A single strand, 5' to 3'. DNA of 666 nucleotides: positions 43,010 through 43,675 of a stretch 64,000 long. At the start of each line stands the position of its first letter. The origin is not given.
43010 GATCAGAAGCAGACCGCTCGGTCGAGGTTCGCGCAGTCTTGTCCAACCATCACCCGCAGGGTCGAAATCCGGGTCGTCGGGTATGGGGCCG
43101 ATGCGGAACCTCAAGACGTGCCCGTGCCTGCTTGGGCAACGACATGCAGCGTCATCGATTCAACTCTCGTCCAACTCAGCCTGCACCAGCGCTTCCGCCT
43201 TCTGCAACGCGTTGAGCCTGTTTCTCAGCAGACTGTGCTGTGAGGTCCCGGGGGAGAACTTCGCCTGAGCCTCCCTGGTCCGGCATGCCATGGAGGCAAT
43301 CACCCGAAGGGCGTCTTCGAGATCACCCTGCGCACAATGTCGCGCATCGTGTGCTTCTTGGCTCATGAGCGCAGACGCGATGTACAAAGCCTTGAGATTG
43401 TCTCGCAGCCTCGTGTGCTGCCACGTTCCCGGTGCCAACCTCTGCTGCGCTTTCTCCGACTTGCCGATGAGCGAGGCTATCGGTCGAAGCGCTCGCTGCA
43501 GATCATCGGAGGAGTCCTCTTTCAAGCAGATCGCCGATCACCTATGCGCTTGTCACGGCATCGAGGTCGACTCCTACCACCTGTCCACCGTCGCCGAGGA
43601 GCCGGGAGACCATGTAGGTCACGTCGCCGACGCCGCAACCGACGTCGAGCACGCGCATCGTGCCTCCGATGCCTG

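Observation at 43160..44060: Low-GC islet with a tandem-repeat protein and a Cys/His-rich small protein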

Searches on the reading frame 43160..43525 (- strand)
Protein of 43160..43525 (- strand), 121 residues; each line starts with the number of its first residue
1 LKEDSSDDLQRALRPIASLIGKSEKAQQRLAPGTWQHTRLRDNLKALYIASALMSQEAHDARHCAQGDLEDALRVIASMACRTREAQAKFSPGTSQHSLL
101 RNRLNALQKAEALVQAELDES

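Call 4: search_protein_families(library=pfam, max_evalue=0.1, proteins=[window:43160-43525:-])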
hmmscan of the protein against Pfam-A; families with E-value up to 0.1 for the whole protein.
window:43160-43525:- (121 aa): 0 families

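Call 5: search_protein_families(library=ncbifam, max_evalue=0.1, proteins=[window:43160-43525:-])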
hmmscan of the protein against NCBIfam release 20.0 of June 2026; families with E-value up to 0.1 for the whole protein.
window:43160-43525:- (121 aa): 0 families

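Call 6: find_homologous_proteins(query=window:43160-43525:-)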
Query window:43160-43525:- (121 aa): 325 proteins with E <= 0.001 among 338 candidates; the best 120 are listed.
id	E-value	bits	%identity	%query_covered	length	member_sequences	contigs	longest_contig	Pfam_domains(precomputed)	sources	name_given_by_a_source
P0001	6.5e-44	166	67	100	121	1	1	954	-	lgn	-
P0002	6.5e-43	163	68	97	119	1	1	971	-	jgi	-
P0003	1.5e-42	162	69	99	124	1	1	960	-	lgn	-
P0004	4.5e-42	160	66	99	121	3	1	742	-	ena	-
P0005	4.6e-42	160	67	99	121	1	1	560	-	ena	-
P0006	6.4e-42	160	66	100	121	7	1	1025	-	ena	-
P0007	9.1e-42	159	68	95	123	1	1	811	-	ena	-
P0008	9.4e-42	159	67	96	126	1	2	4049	-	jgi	-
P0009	1.5e-41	159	66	98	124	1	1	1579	-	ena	-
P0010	1.7e-41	159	65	99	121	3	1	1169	-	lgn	-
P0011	1.9e-41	158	67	95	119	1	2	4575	-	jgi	-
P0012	2.4e-41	158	66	98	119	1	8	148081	-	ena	-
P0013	3.7e-41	157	64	98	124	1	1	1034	-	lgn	-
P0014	4.5e-41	157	66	98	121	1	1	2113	-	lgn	-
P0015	5.6e-41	157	65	99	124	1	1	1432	-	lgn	-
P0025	2.1e-40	155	63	100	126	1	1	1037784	-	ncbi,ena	-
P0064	6.4e-39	150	68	94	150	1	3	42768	-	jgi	jgi:hypothetical protein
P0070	8.8e-39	150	63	99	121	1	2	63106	-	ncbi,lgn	-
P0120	3.5e-37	145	65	96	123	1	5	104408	-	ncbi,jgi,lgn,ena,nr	ncbi:MAG TPA: hypothetical protein PLI51_08110 [bacterium]|nr:hypothetical protein [bacterium] HPQ66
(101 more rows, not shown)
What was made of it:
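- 43160..43525 (-): rep121: a 121-aa gene with a TTG start, encoding two tandem helical hairpins. The family has at least 325 homologues, about 121 aa long and 60-69% identical to the window copy (call 6).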

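Call 10: find_encoding_contigs(protein=P0025, flank=6000, max_places=3)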
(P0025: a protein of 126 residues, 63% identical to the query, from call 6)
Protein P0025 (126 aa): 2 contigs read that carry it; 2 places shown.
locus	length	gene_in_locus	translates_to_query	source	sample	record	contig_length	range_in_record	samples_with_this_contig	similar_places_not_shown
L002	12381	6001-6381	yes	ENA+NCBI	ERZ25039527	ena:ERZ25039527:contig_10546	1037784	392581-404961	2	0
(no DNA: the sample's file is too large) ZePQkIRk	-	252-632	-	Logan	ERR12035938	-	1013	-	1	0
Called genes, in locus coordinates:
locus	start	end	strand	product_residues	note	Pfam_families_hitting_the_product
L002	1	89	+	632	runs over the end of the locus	PF07669:Eco57I, PF12950:TaqI_C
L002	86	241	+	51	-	-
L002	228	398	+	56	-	-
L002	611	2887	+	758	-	PF19960:EAD7, PF05729:NACHT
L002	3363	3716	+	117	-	-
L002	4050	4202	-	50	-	-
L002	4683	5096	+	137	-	PF00892:EamA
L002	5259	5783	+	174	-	PF21805:Imm5_like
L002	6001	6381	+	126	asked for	-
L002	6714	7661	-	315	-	PF24754:MavL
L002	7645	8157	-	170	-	PF13302:Acetyltransf_3 (weak), PF00583:Acetyltransf_1, PF13673:Acetyltransf_10, PF13508:Acetyltransf_7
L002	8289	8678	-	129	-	PF14552:Tautomerase_2, PF01361:Tautomerase (weak)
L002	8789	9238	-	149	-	PF03313:SDH_alpha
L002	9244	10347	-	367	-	PF03315:SDH_beta (faint)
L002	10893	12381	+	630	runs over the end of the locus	PF22614:Slo-like_RCK (faint), PF02254:TrkA_N (faint), PF06241:Castor_Poll_mid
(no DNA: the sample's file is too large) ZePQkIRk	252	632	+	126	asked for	-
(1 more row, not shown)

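Call 23: search_solved_structures(query=A3, max_evalue=1, show_alignments=2)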
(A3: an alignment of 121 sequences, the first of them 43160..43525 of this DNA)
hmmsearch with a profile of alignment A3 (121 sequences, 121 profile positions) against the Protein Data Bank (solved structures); distinct sequences matched with E-value up to 1: 2.
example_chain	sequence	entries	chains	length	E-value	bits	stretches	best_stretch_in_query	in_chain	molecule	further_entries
4hhu_A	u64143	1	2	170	0.012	18.9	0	64-108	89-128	OR280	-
2igs_A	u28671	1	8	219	0.66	13.2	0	28-48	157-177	Hypothetical protein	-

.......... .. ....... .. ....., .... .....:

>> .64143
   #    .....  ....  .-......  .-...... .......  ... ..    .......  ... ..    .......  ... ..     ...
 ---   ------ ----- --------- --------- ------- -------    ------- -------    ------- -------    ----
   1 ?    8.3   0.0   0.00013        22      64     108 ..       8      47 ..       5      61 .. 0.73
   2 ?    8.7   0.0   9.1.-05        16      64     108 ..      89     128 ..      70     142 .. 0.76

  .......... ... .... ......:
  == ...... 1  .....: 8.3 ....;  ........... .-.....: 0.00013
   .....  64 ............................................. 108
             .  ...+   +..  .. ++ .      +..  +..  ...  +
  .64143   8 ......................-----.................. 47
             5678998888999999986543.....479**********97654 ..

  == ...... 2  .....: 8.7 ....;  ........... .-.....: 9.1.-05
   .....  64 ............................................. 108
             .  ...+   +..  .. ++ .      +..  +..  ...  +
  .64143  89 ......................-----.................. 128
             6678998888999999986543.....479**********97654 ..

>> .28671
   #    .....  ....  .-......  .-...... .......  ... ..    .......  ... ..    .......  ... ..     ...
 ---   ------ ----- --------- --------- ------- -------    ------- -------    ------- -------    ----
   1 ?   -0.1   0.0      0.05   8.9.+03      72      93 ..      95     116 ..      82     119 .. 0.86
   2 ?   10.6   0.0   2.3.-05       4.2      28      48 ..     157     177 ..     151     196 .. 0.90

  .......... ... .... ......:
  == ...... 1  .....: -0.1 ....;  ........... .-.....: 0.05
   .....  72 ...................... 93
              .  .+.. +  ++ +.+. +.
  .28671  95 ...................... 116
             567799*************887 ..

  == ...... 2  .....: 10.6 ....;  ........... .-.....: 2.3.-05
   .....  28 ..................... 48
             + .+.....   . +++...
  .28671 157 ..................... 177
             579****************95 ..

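Call 26: find_encoding_contigs(protein=P0012, flank=6000, max_places=3)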
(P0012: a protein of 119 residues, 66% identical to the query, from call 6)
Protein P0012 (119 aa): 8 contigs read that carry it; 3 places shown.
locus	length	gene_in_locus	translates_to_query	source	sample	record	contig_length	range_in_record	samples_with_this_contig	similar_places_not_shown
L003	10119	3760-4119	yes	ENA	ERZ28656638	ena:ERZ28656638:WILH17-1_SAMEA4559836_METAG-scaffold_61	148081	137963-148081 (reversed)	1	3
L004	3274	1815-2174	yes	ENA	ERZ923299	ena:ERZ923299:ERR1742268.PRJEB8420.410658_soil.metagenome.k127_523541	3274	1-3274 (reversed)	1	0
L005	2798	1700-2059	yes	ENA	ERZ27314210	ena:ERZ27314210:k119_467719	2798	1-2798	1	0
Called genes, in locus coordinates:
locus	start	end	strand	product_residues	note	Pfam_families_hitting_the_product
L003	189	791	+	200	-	PF13489:Methyltransf_23, PF13847:Methyltransf_31 (weak), PF08241:Methyltransf_11, PF08242:Methyltransf_12, PF13649:Methyltransf_25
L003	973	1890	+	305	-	PF00291:PALP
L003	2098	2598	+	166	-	-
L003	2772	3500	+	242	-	PF00753:Lactamase_B, PF23023:Anti-Pycsar_Apyc1 (weak)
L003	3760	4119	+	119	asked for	-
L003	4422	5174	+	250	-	PF14355:Abi_C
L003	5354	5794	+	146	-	PF11196:DUF2834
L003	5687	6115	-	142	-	-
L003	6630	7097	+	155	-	PF00583:Acetyltransf_1, PF13673:Acetyltransf_10, PF13508:Acetyltransf_7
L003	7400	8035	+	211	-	-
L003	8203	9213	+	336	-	PF26550:Tricorn_2nd (faint), PF07676:PD40 (faint)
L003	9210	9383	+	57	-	-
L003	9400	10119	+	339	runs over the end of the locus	PF00144:Beta-lactamase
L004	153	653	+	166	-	-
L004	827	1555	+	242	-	PF00753:Lactamase_B, PF23023:Anti-Pycsar_Apyc1 (weak)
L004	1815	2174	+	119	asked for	-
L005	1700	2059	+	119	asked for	-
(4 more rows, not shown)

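Call 27: find_encoding_contigs(protein=P0120, flank=6000, max_places=3)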
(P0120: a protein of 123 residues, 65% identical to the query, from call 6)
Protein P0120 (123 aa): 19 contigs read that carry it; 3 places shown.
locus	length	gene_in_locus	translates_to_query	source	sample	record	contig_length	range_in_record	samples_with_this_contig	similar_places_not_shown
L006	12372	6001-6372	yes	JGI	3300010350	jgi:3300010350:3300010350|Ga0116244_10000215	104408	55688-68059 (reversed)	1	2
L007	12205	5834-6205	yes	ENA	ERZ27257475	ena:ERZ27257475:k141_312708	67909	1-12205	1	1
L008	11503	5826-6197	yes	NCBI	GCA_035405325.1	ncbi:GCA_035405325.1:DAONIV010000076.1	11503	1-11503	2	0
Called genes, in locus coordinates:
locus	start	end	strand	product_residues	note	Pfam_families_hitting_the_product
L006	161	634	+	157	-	-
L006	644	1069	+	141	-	-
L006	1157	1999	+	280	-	-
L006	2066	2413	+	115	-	PF06094:GGACT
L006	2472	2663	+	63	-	-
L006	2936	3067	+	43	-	-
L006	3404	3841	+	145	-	PF01243:PNPOx_N, PF16242:Pyrid_ox_like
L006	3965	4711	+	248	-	PF02353:CMAS (weak), PF13489:Methyltransf_23 (weak), PF13847:Methyltransf_31, PF08241:Methyltransf_11, PF13649:Methyltransf_25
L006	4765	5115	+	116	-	PF01588:tRNA_bind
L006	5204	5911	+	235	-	PF02463:SMC_N (faint), PF13175:AAA_15 (faint), PF13476:AAA_23, PF13304:AAA_21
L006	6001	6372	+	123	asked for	-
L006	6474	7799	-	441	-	PF00884:Sulfatase, PF01663:Phosphodiest (faint), PF16347:SGSH_C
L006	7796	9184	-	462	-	PF01565:FAD_binding_4, PF02913:FAD-oxidase_C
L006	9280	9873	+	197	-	-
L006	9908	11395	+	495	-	PF00089:Trypsin, PF13365:Trypsin_2, PF17815:PDZ_3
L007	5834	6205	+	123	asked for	-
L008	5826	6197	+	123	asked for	-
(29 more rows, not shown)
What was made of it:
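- Some rep121 homologues lie near defence-type genes such as NACHT, Eco57I, Abi_C and AAA_21 (calls 10, 26, 27).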

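Call 31: predict_structure(alignment_id=A3)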
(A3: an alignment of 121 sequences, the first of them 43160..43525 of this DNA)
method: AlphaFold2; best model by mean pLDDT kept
length: 121 residues; sequences in the alignment: 121
mean_pLDDT: 91.1   pTM: 0.85
mean pLDDT of the five models: 91.1, 89.8, 89.3, 88.8, 88.6
residues with pLDDT >= 90: 96; 70-90: 13; 50-70: 10; < 50: 2
segments of 3 or more residues with pLDDT < 50: none
pLDDT, mean of each block of 10 residues (from residue 1): 68 96 97 96 97 76 81 98 98 97 98 92 73
secondary structure, 60 per line:
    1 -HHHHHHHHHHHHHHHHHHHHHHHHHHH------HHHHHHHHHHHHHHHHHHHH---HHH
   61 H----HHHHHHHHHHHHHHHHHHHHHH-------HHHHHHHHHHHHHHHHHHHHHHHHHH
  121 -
elements in order: H2-28 H35-54 H58-61 H66-87 H95-120
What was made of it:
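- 43160..43525 (-): The AF2 model has pLDDT 91 and pTM 0.85, with helices at 2-28, 35-54, 66-87 and 95-120 (call 31).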

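Call 44: search_protein_families(library=phrogs, proteins=[window:43160-43525:-], max_evalue=0.1)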
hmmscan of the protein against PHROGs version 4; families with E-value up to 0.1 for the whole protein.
window:43160-43525:- (121 aa): 0 families

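Call 45: search_protein_families(library=padloc, proteins=[window:43160-43525:-], max_evalue=0.1)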
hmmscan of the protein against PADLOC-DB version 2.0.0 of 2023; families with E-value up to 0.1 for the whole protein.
window:43160-43525:- (121 aa): 0 families

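Call 47: find_related_loci(query=A3, collection=viral_contigs, flank=5000)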
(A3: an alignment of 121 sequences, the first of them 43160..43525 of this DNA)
Query A3 (121 aa) in viral_contigs; peptide patterns used: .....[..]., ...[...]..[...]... (x = any residue, [..] = any of these).
9 stretches matched a pattern, but none encodes a relative of the query by tblastn (E <= 1e-3).

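Call 56: find_encoding_contigs(protein=window:43160-43525:-, flank=8000, max_places=6)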
Protein window:43160-43525:- (121 aa): no gene with exactly this product is on record in the collection.

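Call 57: find_encoding_contigs(protein=P0070, flank=6000, max_places=2)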
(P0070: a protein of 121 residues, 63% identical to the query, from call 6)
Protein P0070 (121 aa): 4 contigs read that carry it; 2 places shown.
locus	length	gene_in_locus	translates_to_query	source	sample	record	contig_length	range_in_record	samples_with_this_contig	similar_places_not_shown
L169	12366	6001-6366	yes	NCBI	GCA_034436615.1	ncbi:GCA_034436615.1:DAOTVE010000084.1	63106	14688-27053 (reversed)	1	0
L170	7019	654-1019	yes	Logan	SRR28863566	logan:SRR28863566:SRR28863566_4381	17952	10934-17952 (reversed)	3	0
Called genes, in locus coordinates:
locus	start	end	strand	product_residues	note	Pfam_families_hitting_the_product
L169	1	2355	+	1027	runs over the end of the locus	PF08448:PAS_4, PF08447:PAS_3, PF00989:PAS, PF08448:PAS_4, PF08447:PAS_3, PF08448:PAS_4, PF08447:PAS_3, PF00512:HisKA, +3 more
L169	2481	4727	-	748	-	PF00072:Response_reg, PF13426:PAS_9 (faint), PF01590:GAF (weak), PF13185:GAF_2, PF13492:GAF_3 (weak), PF00989:PAS (weak), PF08447:PAS_3, PF08448:PAS_4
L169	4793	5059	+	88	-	-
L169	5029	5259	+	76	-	PF14066:DUF4256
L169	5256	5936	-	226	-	-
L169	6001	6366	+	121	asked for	-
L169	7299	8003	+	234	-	PF00561:Abhydrolase_1 (faint), PF00975:Thioesterase, PF12697:Abhydrolase_6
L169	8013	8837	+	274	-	PF00106:adh_short, PF08659:KR, PF13561:adh_short_C2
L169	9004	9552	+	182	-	PF06821:Ser_hydrolase, PF12697:Abhydrolase_6 (faint)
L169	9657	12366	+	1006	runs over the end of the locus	PF00501:AMP-binding, PF13193:AMP-binding_C, PF00550:PP-binding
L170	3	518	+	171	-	?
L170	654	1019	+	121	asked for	-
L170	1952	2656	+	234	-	PF00561:Abhydrolase_1 (faint), PF00975:Thioesterase, PF12697:Abhydrolase_6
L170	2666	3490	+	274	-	PF00106:adh_short, PF08659:KR, PF13561:adh_short_C2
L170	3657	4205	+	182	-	PF06821:Ser_hydrolase, PF12697:Abhydrolase_6 (faint)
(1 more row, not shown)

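Call 58: find_encoding_contigs(protein=P0064, flank=6000, max_places=2)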
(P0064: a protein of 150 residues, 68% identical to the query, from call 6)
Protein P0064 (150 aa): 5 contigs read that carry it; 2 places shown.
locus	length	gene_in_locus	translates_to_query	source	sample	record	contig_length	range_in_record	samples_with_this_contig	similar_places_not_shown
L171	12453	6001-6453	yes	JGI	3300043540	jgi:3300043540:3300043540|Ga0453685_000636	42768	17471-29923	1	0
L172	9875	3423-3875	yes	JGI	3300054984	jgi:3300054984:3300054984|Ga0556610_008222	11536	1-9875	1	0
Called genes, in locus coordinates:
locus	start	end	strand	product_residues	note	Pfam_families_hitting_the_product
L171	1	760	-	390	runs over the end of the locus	PF01960:ArgJ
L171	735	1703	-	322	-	PF01118:Semialdhyde_dh, PF22698:Semialdhyde_dhC_1, PF02774:Semialdhyde_dhC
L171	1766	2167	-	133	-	PF00380:Ribosomal_S9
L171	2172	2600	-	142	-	PF00572:Ribosomal_L13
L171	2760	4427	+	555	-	PF17758:Prot_ATP_ID_OB_N, PF16450:Prot_ATP_ID_OB_C, PF00004:AAA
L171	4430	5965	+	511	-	PF03136:Pup_ligase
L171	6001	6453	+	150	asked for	-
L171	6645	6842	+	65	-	PF20513:UBact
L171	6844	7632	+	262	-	PF00227:Proteasome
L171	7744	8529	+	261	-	PF00227:Proteasome (faint)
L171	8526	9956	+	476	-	PF03136:Pup_ligase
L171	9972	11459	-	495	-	PF02074:Peptidase_M32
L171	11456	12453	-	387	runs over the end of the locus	PF17785:PUA_3, PF13649:Methyltransf_25 (faint), PF10672:Methyltrans_SAM, PF03602:Cons_hypoth95, PF05175:MTS (weak), PF06325:PrmA (faint), PF09445:Methyltransf_15 (weak), PF13847:Methyltransf_31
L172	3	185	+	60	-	?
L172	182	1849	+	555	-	PF17758:Prot_ATP_ID_OB_N, PF16450:Prot_ATP_ID_OB_C, PF00004:AAA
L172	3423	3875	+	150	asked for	-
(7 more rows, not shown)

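Call 67: search_dna_similar(query=window:43160-43525:-, collection=plasmids, mode=protein, max_evalue=0.001, max_rows=25)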
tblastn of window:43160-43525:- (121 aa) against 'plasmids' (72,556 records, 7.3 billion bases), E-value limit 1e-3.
Records with a match: 5; places in all: 5; records where one place covers at least 80% of the query: 5.
Best place of each record, by identity: <60% 5.
By first word of the organism name: Clostridium 5.
By predicted mobility (MOB-suite, as given by PLSDB): non-mobilizable 5.
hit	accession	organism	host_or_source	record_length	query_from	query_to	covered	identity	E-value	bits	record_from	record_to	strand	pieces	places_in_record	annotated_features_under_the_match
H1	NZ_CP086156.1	Clostridium tagluense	single colony,Lamb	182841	1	120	99%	34.2%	3e-13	71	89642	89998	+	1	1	hypothetical protein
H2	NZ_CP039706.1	Clostridium butyricum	Homo sapiens,isolation from The first ...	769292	1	118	98%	28.8%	2e-8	58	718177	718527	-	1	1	hypothetical protein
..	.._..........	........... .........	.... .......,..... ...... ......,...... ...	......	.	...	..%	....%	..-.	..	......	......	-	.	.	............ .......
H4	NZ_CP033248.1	Clostridium butyricum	environment swab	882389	1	118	98%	28.8%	2e-8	58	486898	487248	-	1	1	hypothetical protein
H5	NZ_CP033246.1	Clostridium butyricum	Homo sapiens,stool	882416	1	118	98%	28.8%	2e-8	58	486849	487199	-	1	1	hypothetical protein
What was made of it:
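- rep121 has at least 325 hits (call 6), plus Clostridium homologues at 29-34% identity (call 67).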

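Call 69: get_annotated_region(hit=H1, flank=5000)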
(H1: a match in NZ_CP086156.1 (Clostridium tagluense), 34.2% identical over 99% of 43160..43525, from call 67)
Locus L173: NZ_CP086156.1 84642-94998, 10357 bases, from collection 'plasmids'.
description: Clostridium tagluense strain CM022 plasmid pCM022-183, complete sequence
organism: Clostridium tagluense (NCBI taxid 360422)
taxonomy: Bacteria; Bacillota; Clostridia; Eubacteriales; Clostridiaceae; Clostridium; Clostridium tagluense
host: -; source: single colony,Lamb; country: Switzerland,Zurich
typing (MOB-suite, as given by PLSDB): non-mobilizable
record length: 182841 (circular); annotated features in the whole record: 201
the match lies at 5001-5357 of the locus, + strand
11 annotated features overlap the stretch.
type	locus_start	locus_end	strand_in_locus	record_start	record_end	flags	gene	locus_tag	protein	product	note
CDS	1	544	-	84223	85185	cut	-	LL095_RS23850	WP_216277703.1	WYL domain-containing protein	-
CDS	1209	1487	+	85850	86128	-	-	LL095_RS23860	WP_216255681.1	CD3324 family protein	-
CDS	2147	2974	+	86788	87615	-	-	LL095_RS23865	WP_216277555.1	choloylglycine hydrolase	-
CDS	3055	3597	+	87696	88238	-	-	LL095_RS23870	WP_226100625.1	hypothetical protein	-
CDS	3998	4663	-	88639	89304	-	-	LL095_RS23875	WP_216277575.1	UDP-N-acetylglucosamine pyrophosphorylase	-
CDS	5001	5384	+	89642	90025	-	-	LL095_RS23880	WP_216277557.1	hypothetical protein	-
CDS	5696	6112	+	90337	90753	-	-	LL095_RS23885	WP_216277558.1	hypothetical protein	-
CDS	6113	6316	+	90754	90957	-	-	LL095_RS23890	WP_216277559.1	helix-turn-helix transcriptional regulator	-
CDS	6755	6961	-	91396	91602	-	-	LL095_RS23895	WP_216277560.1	hypothetical protein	-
CDS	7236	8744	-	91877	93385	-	-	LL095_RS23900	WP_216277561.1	YfcC family protein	-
CDS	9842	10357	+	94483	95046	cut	-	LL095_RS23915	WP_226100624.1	flavin reductase family protein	-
